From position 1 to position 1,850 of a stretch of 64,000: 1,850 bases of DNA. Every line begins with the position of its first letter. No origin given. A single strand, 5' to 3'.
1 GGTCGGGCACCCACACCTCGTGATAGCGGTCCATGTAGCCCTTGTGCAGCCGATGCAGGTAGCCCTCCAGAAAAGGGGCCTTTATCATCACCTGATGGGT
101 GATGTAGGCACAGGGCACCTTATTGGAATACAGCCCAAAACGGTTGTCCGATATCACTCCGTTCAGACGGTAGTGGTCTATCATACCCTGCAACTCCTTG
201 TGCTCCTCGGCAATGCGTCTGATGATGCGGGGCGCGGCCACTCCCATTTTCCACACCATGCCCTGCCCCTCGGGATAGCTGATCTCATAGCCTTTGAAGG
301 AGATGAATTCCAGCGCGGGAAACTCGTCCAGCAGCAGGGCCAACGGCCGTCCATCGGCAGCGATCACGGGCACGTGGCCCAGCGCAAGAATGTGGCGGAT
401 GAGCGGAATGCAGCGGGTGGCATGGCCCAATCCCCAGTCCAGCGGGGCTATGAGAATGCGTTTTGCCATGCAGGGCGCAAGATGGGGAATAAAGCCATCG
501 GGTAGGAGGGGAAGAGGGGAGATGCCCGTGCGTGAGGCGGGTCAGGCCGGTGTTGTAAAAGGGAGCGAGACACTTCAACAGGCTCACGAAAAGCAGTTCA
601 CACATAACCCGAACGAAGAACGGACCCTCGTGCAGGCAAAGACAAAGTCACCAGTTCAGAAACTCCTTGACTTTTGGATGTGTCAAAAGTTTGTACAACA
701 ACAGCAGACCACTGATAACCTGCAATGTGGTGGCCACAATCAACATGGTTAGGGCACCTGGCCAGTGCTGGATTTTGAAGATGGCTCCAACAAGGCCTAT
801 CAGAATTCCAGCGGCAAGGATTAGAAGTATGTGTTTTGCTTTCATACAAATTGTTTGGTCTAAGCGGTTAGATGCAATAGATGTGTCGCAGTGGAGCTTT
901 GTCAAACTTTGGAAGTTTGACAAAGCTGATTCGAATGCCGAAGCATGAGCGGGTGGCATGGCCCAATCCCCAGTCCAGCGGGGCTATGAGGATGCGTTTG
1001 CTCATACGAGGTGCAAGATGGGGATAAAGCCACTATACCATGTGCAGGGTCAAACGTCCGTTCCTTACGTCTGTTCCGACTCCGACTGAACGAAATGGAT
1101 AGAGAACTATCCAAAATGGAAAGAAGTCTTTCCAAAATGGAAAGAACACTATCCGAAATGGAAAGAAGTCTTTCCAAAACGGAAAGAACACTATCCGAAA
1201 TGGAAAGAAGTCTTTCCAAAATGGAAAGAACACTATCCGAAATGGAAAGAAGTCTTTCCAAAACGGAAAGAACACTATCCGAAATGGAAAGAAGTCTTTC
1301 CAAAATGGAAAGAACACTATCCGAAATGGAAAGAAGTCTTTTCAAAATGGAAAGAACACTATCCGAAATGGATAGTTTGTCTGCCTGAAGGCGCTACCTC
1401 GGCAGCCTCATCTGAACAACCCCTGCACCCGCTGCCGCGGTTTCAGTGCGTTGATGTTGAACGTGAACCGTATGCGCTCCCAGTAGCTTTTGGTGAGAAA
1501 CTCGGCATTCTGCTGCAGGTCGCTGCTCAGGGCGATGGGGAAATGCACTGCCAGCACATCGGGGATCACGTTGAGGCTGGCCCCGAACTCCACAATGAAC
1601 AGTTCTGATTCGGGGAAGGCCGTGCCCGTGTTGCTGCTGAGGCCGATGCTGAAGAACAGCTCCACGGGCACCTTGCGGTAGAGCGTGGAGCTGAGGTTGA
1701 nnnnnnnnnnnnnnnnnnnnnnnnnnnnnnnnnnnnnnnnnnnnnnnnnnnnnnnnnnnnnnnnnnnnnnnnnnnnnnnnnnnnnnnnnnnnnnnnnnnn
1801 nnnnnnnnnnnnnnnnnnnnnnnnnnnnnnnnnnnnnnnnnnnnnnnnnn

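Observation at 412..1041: About 95-bp duplication of a glycosyltransferase gene 5' end bracketing a tiny GldL-motif membrane protein gene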

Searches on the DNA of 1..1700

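Call 33: search_rna_families(source=window, start=1, end=1700, threshold=evalue, max_evalue=1)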
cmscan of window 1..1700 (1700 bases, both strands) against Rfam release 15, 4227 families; matches with E-value up to 1: 5.
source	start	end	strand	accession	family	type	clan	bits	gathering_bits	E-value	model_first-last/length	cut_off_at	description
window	1191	1291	-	RF01263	snR191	Gene; snRNA; snoRNA; HACA-box;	CL00043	25.5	46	0.0023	90-187/273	no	Small nucleolar RNA snR191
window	1200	1304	-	RF04114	MIR4374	Gene; miRNA;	-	18.8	105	0.91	1-119/119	no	MIR4374 microRNA precursor family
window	1114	1190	-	RF01263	snR191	Gene; snRNA; snoRNA; HACA-box;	CL00043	16.9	46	0.46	98-180/273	no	Small nucleolar RNA snR191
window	1250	1314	-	RF02694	RalA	Gene; sRNA;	-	16.7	170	0.9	63-129/179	no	RalR antitoxin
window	892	967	+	RF02089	CLRN1-AS1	Gene; lncRNA;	-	14.9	48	0.71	1-79/79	no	CLRN1 antisense RNA 1 conserved region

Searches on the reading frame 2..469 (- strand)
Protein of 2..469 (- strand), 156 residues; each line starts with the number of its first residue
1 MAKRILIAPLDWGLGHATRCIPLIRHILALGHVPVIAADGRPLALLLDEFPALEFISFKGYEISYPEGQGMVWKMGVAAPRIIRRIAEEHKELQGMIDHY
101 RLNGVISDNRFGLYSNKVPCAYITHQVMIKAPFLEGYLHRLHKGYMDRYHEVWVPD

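Call 6: search_protein_families(library=pfam, proteins=[window:2-469:-], max_evalue=1)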
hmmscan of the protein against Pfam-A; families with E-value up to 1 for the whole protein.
window:2-469:- (156 aa): 1 family
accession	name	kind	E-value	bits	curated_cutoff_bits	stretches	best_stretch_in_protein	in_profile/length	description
PF13528.12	Glyco_trans_1_3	-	0.003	17.2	25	1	12-108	10-102/322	Glycosyl transferase family 1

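Call 8: search_protein_families(library=ncbifam, proteins=[window:2-469:-], max_evalue=0.1)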
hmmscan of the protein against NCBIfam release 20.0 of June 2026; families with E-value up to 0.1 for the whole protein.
window:2-469:- (156 aa): 1 family
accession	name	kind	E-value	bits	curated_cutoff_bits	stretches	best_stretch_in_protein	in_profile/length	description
NF003257.0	PRK04217.1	equivalog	0.03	14.5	115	1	20-97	20-90/110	hypothetical protein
